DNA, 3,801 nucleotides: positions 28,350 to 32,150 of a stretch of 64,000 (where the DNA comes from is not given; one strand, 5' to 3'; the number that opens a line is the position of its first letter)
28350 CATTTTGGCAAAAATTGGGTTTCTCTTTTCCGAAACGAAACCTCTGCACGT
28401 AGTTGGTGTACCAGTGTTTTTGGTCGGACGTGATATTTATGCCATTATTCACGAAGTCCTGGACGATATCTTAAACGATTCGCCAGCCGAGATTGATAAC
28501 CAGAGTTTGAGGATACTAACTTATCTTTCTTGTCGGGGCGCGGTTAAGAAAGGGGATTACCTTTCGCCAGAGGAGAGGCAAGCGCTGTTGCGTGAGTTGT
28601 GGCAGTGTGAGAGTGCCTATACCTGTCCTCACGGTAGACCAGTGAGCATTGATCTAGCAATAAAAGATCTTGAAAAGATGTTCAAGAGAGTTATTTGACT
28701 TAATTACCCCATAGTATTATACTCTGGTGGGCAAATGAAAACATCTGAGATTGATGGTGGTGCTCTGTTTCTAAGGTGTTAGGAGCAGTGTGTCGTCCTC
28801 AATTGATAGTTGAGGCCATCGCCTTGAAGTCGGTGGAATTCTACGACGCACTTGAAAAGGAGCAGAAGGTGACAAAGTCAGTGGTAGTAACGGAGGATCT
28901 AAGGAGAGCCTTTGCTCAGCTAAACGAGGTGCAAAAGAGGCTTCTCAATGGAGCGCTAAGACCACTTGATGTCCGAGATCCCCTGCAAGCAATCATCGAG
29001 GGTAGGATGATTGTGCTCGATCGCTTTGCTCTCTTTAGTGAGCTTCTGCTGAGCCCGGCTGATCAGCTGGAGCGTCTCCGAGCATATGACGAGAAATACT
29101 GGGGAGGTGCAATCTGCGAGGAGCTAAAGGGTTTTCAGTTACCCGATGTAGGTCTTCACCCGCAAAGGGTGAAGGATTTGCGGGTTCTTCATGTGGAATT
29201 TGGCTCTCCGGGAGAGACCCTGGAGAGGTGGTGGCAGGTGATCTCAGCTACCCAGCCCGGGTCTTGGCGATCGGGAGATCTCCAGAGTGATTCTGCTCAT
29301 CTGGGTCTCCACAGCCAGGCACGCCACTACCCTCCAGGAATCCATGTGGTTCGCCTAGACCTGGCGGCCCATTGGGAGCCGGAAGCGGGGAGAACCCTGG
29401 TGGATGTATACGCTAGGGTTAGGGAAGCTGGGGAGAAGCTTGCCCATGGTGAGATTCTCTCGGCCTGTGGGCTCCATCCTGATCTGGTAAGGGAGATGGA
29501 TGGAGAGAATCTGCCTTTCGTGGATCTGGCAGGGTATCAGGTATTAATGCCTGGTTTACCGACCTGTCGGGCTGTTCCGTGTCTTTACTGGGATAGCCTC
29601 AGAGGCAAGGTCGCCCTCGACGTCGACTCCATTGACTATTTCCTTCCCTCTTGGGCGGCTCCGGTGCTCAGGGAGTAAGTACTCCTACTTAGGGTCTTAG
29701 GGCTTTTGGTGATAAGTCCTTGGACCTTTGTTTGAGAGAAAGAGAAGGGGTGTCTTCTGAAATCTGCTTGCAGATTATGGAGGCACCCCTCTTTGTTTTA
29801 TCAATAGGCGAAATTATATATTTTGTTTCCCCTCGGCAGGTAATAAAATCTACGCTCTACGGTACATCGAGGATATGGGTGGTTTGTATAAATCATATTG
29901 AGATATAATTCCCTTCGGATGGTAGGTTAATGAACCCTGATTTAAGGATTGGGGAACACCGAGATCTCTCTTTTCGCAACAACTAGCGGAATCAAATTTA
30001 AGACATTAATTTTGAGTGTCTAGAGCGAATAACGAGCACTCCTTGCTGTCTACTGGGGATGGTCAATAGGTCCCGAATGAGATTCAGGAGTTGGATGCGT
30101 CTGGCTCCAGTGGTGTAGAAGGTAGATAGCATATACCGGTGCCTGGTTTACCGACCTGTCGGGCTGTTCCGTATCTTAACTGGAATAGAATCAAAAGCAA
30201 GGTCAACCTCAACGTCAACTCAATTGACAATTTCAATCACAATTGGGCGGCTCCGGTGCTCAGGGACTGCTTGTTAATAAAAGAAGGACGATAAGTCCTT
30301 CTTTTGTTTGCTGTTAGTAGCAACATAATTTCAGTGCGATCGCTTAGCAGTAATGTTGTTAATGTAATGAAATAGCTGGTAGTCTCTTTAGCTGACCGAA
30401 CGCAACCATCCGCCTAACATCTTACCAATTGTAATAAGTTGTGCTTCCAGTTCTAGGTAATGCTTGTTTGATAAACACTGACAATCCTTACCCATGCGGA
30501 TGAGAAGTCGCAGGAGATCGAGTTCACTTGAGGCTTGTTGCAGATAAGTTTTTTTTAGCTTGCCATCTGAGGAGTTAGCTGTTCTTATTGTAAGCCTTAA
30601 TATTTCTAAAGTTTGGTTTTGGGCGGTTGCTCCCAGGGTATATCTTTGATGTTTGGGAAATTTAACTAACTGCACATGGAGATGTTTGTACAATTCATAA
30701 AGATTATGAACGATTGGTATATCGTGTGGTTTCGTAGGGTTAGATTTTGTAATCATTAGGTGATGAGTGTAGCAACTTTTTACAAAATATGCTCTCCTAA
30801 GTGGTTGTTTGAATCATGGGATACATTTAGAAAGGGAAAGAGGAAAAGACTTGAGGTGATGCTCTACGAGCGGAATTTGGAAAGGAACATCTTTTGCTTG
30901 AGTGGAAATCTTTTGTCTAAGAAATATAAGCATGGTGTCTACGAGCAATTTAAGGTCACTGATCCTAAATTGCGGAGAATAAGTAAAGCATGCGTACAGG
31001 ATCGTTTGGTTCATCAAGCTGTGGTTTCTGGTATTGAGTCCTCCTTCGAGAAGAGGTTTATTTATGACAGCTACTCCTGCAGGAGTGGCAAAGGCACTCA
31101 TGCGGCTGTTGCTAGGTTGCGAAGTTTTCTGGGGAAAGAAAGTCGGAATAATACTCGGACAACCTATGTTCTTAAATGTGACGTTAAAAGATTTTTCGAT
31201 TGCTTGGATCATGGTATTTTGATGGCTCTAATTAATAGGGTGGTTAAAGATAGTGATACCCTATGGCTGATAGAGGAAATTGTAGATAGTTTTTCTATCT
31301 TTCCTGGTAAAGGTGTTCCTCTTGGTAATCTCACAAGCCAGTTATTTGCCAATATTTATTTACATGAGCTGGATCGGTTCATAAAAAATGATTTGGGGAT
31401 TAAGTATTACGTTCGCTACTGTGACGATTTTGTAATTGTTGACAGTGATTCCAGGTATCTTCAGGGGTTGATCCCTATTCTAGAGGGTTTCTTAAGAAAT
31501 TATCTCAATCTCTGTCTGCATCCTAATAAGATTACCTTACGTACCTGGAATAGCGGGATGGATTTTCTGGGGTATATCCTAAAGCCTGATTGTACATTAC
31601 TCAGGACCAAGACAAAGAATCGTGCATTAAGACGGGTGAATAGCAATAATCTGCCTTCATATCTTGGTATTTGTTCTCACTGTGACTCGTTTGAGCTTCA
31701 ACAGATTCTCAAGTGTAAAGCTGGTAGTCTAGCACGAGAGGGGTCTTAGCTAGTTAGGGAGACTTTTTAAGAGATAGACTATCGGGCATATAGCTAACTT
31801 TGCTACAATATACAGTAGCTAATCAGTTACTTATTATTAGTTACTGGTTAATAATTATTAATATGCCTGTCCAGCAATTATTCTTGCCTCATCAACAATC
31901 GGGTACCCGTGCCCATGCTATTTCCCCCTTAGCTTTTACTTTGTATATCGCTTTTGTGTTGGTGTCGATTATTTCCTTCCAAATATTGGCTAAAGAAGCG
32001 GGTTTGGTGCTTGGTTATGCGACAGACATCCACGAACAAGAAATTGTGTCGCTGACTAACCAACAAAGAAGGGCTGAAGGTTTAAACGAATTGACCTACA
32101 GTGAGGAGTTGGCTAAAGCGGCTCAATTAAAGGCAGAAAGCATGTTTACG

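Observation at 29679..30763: Non-canonical DGR architecture: avd on opposite strand with start codons back-to-back, TR carrying its own terminator, structured 460-nt VR-TR spacer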

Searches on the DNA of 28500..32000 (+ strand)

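Call 10: search_rna_families(source=window, start=28500, end=32000, threshold=evalue, max_evalue=10)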
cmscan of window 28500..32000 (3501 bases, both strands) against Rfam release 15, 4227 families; matches with E-value up to 10: 7.
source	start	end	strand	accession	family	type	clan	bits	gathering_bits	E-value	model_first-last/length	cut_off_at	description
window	29686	29790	+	RF02822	Srn266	Gene; sRNA;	-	25.4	63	0.47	1-112/112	no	Streptococcus RNA 266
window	30277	30370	+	RF02420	Bp1_162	Gene; sRNA;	-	22.8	50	1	1-100/100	no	Burkholderia sRNA Bp1_Cand612_SIPHT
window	30225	30307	-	RF02420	Bp1_162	Gene; sRNA;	-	20.9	50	2.9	1-100/100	no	Burkholderia sRNA Bp1_Cand612_SIPHT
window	31328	31390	-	RF00278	SNORD50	Gene; snRNA; snoRNA; CD-box;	-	18.8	42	2.7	1-72/72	no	Small nucleolar RNA SNORD50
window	29588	29644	-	RF03409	mir-646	Gene; miRNA;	-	18.5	70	7.5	1-86/86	no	mir-646 microRNA precursor family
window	29533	29560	+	RF00039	DicF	Gene; antisense;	-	15.1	48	9.2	18-48/52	no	DicF RNA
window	31876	31923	-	RF01123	sR35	Gene; snRNA; snoRNA; CD-box;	-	13.3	60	6.4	1-57/57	no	Small nucleolar RNA sR35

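Call 59: build_rna_model(alignment_id=A4, structure=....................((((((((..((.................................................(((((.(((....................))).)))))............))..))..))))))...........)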
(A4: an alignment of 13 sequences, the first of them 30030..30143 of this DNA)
Model R1 built from alignment A4 (13 sequences, 156 columns); structure: as given.
model positions 113; base pairs 18; branch points 0; effective number of sequences 7.56; information 0.59 bits per position. Calibrated on 0.2 Mb of random sequence (short: E-values are rough).
structure used (alignment columns):
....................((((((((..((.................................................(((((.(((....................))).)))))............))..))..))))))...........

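Call 60: search_with_rna_model(model_id=R1, sources=[window, L001, L002, L003, L004, L005, L006, L008, L011, L012, L013, L014, L015, L016, L017, L018, L020, L021, L022, L023, L024, L025, L026, L027, L028, L029, L030, L031, L032, L033, L034, L035, L036, L037, L038, L039, L040, L041, L042, L044, L045, L048, L050, L052, L053, L055, L098, L099, L100, L101, L102, L103], max_evalue=1, make_alignment=true)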
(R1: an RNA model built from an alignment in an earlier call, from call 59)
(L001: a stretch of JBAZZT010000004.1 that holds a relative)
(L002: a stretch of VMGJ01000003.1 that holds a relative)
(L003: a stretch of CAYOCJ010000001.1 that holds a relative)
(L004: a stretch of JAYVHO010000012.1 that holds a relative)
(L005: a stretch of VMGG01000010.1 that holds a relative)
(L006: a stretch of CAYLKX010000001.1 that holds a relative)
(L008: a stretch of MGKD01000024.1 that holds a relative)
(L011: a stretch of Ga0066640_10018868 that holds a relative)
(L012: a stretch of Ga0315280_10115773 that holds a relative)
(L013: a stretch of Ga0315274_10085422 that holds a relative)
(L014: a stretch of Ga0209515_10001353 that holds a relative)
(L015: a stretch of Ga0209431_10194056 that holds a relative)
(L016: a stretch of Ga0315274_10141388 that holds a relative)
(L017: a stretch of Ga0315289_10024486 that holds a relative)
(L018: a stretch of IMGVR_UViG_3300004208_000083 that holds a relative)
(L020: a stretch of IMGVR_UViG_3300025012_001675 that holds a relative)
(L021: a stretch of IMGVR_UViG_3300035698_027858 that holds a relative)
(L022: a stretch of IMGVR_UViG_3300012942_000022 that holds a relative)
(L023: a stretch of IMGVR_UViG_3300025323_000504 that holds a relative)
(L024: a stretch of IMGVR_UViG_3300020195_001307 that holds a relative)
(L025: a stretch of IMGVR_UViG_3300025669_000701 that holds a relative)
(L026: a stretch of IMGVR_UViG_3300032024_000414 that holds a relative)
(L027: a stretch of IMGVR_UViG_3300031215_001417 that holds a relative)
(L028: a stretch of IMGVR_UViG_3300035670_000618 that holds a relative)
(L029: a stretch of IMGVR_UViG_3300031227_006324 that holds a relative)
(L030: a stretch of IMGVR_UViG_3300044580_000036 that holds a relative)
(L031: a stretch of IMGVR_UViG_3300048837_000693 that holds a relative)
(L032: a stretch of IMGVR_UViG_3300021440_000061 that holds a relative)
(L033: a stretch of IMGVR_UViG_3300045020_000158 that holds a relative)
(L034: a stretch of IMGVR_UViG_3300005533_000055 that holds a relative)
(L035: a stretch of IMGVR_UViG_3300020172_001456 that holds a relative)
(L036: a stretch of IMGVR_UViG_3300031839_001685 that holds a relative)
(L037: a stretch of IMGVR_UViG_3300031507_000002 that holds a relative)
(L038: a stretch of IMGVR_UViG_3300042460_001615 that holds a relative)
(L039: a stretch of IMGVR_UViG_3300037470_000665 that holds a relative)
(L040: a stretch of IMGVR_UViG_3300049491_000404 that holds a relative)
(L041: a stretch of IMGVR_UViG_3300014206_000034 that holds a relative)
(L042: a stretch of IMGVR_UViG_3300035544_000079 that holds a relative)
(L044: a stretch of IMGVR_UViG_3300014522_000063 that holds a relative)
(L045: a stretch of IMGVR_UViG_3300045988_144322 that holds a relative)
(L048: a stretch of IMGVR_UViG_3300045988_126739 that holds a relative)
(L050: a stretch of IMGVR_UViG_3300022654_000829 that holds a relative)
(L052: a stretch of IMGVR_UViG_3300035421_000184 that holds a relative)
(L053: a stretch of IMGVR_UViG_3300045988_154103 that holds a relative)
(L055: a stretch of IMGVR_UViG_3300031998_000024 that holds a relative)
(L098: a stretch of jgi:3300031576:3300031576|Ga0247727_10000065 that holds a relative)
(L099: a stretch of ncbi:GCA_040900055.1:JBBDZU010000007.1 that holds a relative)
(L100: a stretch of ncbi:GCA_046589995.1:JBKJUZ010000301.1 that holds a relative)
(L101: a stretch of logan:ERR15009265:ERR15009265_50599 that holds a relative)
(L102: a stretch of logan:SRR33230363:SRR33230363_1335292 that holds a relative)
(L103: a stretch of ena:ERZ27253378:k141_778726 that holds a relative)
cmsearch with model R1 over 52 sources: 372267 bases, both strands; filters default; matches with E-value up to 1: 20.
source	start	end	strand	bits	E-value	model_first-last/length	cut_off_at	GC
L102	1890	1998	+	101.1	3.8e-22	1-113/113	no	0.44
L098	1931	2039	+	93.5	3e-20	1-113/113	no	0.45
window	30030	30139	+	87.4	1e-18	1-113/113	no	0.51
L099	1793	1902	+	81.7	2.8e-17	1-113/113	no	0.5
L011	2297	2401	+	79.1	1.3e-16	1-113/113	no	0.34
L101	1836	1940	+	77.9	2.6e-16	1-113/113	no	0.46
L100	1894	2008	+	76.4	5.8e-16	1-113/113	no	0.48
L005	2622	2736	+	75.1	1.3e-15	1-113/113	no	0.47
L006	3355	3472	+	72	7.6e-15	1-113/113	no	0.5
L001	3293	3420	+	71.8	8.3e-15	1-113/113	no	0.52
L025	2309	2413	+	70.6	1.7e-14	1-113/113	no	0.31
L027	1862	1975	+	70.1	2.2e-14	1-113/113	no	0.38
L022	2405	2513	+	69.3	3.5e-14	1-113/113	no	0.62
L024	2351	2471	+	68.7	4.9e-14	1-113/113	no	0.36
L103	1856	1964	+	62.5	1.8e-12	1-113/113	no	0.44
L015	474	597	+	47.2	1.2e-08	1-113/113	no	0.38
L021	2307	2449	+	33.4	3.7e-05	1-113/113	no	0.41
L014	2353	2461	+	27.3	0.0013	1-113/113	no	0.41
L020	2300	2450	+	26.2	0.0024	1-113/113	no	0.5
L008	3367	3495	+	17.7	0.32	1-113/113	no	0.4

Alignment A5: 20 matches aligned to the model, 188 columns, each read 5' to 3' on its own strand. Consensus structure (alignment columns), stored with it:
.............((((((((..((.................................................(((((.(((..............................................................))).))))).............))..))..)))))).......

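Call 73: search_rna_families(sources=[L031, L033, L036, L040, L035, L098, L100, L003, L022], threshold=evalue, max_evalue=0.1)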
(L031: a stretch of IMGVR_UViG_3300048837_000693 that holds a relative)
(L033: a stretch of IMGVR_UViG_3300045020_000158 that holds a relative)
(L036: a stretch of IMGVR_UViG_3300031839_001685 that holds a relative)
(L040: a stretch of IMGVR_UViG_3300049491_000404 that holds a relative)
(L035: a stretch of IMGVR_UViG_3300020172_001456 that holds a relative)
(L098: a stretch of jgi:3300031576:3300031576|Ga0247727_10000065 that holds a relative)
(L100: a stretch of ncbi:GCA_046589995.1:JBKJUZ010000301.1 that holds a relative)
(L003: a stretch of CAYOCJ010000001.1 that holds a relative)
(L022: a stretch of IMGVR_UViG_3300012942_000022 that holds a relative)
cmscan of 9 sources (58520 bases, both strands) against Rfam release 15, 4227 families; matches with E-value up to 0.1: 3.
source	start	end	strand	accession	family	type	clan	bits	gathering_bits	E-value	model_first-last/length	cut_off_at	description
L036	6213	6286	-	RF00005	tRNA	Gene; tRNA;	CL00001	67.6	29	1.3e-12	1-71/71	no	tRNA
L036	6100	6248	+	RF02194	HPnc0260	Gene; antisense;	-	44.8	59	0.081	1-156/156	no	Bacterial antisense RNA HPnc0260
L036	6102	6179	-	RF02837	anti-hemB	Gene; sRNA;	-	28.7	49.5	0.011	1-81/81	no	Burkholderia RNA 7 (anti-hemB)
